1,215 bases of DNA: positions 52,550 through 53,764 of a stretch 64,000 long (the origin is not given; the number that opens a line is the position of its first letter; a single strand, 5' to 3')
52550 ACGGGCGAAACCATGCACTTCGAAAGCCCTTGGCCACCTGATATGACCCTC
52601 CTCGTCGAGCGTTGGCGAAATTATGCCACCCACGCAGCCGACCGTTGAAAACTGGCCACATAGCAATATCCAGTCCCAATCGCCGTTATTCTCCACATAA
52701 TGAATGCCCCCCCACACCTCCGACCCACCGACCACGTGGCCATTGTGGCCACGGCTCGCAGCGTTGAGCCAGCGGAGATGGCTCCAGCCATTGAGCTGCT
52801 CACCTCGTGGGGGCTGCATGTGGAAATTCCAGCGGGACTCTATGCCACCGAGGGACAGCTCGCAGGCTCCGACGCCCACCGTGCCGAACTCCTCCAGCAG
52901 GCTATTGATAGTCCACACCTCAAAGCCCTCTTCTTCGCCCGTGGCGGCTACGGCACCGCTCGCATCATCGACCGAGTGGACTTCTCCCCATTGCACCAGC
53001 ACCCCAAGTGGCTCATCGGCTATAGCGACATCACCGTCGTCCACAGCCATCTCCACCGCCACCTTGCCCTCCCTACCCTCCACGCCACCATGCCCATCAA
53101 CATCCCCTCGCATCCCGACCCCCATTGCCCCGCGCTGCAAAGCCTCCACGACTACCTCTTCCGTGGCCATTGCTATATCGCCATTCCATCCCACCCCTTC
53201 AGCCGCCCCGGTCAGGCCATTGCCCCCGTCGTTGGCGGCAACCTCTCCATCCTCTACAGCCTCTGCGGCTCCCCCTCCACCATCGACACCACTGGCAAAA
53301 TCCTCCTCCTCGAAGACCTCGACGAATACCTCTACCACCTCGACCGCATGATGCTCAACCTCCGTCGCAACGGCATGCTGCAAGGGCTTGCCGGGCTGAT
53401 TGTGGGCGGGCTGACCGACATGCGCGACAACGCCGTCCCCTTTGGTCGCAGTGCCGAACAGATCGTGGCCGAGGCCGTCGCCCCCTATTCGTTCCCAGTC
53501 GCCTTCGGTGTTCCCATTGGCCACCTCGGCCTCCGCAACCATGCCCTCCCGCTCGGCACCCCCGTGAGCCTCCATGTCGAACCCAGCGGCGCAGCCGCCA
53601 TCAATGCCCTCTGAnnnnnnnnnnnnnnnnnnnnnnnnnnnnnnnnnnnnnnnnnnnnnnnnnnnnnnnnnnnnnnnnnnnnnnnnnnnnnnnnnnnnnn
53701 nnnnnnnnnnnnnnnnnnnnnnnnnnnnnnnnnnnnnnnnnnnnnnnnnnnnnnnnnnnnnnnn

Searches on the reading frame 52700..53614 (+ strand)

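Call 74: search_protein_families(library=pfam, proteins=[window:52700-53614:+], max_evalue=0.001)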
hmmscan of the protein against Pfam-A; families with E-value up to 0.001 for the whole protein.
window:52700-53614:+ (304 aa): 2 families
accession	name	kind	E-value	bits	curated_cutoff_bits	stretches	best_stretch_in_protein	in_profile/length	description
PF02016.21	Peptidase_S66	-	5.2e-33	114.2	25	1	13-129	1-121/121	LD-carboxypeptidase N-terminal domain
PF17676.7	Peptidase_S66C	-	1.2e-28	100.5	23.7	1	176-291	3-120/120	LD-carboxypeptidase C-terminal domain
